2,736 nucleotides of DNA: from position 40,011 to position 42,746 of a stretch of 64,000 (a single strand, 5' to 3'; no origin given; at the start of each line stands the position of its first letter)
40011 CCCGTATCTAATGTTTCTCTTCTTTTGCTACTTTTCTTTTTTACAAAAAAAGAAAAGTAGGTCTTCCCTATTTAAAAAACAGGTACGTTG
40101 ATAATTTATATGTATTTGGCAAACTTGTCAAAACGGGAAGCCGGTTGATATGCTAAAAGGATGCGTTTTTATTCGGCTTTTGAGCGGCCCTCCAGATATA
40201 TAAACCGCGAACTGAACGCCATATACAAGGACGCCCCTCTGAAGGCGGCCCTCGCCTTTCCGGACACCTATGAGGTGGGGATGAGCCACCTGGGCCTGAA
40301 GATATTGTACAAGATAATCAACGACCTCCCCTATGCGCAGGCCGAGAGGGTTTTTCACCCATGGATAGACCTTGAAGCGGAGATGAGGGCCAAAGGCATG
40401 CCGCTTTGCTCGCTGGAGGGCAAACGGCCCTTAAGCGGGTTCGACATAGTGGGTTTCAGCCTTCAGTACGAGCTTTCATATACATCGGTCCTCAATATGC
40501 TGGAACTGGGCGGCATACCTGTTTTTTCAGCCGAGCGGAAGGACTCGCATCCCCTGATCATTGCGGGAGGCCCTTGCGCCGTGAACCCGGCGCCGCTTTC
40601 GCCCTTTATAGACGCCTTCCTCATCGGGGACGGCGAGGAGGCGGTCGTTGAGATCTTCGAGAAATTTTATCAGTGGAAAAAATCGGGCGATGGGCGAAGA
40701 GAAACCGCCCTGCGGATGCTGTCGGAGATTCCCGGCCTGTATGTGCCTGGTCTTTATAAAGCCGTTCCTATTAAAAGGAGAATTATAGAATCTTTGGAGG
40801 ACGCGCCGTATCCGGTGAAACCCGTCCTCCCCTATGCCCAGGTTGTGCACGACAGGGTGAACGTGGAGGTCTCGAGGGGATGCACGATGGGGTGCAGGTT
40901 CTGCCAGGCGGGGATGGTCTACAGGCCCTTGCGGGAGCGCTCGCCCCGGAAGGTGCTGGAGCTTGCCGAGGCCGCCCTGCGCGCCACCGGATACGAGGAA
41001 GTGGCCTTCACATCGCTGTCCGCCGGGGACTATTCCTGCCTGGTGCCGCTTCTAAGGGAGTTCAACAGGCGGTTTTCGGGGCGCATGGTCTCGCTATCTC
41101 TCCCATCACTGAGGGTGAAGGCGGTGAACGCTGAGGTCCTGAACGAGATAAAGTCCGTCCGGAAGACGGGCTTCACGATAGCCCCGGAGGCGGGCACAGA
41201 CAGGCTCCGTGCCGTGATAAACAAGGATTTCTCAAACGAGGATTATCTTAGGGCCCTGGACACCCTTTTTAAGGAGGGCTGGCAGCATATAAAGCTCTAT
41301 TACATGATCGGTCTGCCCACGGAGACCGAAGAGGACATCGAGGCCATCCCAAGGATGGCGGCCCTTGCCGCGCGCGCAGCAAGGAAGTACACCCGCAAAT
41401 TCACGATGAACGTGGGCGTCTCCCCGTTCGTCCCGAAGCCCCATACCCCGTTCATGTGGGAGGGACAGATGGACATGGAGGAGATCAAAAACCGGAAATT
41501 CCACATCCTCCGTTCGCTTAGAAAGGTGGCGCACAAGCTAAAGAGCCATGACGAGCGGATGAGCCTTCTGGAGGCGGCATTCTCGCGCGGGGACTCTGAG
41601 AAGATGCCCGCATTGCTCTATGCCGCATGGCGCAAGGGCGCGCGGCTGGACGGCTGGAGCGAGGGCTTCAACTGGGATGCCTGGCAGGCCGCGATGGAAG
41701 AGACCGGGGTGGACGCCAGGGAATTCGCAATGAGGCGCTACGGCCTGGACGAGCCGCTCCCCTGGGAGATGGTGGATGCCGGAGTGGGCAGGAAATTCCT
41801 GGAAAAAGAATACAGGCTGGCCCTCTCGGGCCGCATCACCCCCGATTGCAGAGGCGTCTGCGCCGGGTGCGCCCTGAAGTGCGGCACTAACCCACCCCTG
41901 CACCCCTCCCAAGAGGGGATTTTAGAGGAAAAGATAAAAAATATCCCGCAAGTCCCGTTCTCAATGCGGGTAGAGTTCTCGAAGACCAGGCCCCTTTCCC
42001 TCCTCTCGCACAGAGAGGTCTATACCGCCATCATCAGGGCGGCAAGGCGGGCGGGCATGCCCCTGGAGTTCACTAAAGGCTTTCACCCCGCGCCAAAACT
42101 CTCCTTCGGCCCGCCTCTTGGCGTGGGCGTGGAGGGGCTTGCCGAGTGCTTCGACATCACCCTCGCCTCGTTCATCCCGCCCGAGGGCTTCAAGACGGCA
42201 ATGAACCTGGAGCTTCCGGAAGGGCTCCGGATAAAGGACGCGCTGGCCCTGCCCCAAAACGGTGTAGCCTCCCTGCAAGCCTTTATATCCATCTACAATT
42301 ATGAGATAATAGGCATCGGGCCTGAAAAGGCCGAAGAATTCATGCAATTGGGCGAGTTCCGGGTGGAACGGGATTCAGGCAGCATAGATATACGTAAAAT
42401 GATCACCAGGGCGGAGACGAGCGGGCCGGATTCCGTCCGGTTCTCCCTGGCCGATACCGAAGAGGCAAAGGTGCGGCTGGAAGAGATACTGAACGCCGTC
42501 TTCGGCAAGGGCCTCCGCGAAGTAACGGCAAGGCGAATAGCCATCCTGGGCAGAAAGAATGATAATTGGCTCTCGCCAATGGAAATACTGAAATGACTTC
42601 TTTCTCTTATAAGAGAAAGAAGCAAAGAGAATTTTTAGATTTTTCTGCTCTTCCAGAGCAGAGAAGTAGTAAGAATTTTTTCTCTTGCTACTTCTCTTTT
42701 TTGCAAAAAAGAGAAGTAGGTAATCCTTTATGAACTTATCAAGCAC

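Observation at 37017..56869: Dispersed family of AT-rich palindromic hairpin elements (core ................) whose flanking stems co-vary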

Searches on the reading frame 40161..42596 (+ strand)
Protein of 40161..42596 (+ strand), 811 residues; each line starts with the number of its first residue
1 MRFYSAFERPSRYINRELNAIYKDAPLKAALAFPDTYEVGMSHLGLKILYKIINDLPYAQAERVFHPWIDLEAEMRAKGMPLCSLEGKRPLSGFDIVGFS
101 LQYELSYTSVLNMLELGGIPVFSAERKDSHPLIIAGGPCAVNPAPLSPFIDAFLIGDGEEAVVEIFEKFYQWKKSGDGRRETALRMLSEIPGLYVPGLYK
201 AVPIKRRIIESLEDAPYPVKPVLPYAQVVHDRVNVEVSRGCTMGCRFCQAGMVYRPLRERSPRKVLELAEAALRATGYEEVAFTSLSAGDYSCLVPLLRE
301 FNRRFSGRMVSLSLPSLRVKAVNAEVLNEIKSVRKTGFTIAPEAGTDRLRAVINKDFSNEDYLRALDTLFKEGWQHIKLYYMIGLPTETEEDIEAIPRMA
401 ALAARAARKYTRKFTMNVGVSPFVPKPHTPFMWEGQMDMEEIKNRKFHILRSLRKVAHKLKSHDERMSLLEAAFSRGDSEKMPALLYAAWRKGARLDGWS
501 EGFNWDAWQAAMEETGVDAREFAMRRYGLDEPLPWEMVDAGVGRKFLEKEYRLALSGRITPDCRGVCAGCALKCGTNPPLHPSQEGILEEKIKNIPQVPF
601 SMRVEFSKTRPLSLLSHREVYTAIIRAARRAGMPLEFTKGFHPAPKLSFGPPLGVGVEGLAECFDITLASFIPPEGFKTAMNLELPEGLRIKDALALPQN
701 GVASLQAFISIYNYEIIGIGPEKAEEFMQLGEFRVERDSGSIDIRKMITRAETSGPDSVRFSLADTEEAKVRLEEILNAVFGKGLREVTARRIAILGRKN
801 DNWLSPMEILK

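Call 20: find_encoding_contigs(protein=window:40161-42596:+, flank=10000, max_places=10)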
Protein window:40161-42596:+ (811 aa): no gene with exactly this product is on record in the collection.
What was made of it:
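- Tried and rejected: An exact look-up of the radical-SAM protein found nothing (call 20).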

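Call 21: search_protein_families(library=ncbifam, proteins=[window:40161-42596:+])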
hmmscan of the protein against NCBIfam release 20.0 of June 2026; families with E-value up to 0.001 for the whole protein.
window:40161-42596:+ (811 aa): 12 families
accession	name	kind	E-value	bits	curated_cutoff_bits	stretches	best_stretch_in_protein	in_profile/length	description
TIGR03960.1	rSAM_fuse_unch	hypoth_equivalog_domain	4.4e-196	653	462.3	1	7-573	7-598/605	TIGR03960 family B12-binding radical SAM protein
TIGR03936.1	sam_1_link_chp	equivalog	1.9e-40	138.9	71.9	1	602-789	2-199/209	TIGR03936 family radical SAM-associated protein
TIGR04013.1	B12_SAM_MJ_1487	hypoth_equivalog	2e-17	63.2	251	1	128-446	68-368/382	TIGR04013 family B12-binding domain/radical SAM domain-containing protein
TIGR04190.1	B12_SAM_Ta0216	equivalog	5.4e-11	41.8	500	1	219-425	205-414/554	TIGR04190 family B12-binding domain/radical SAM domain protein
TIGR04014.1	B12_SAM_MJ_0865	equivalog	1e-10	41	360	1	128-396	66-329/434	methyl-coenzyme M reductase glutamine C-methyltransferase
TIGR01579.1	MiaB-like-C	equivalog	1.6e-09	37.5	357.05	1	230-399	138-314/416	tRNA (N(6)-L-threonylcarbamoyladenosine(37)-C(2))-methylthiotransferase MtaB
TIGR04072.2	rSAM_ladder_B12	equivalog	2.5e-08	33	360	1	223-394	171-340/443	lipid biosynthesis B12-binding/radical SAM protein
TIGR00089.1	TIGR00089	subfamily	3.3e-08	32.7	251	1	232-458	140-363/429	MiaB/RimO family radical SAM methylthiotransferase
NF050148.1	rSAM_ApyD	equivalog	4.9e-08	31.8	750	1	197-400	165-363/645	RiPP biosynthesis radical SAM protein ApyD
TIGR02026.1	BchE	equivalog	0.00017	20.6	481.35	1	230-274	192-236/497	magnesium-protoporphyrin IX monomethyl ester anaerobic oxidative cyclase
TIGR01210.1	TIGR01210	equivalog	0.00028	20.2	212.15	1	319-418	112-209/313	archaeosine biosynthesis radical SAM protein RaSEA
TIGR01578.1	MiaB-like-B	hypoth_equivalog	0.00064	18.6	314.7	0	234-450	136-349/421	tRNA (N(6)-L-threonylcarbamoyladenosine(37)-C(2))-methylthiotransferase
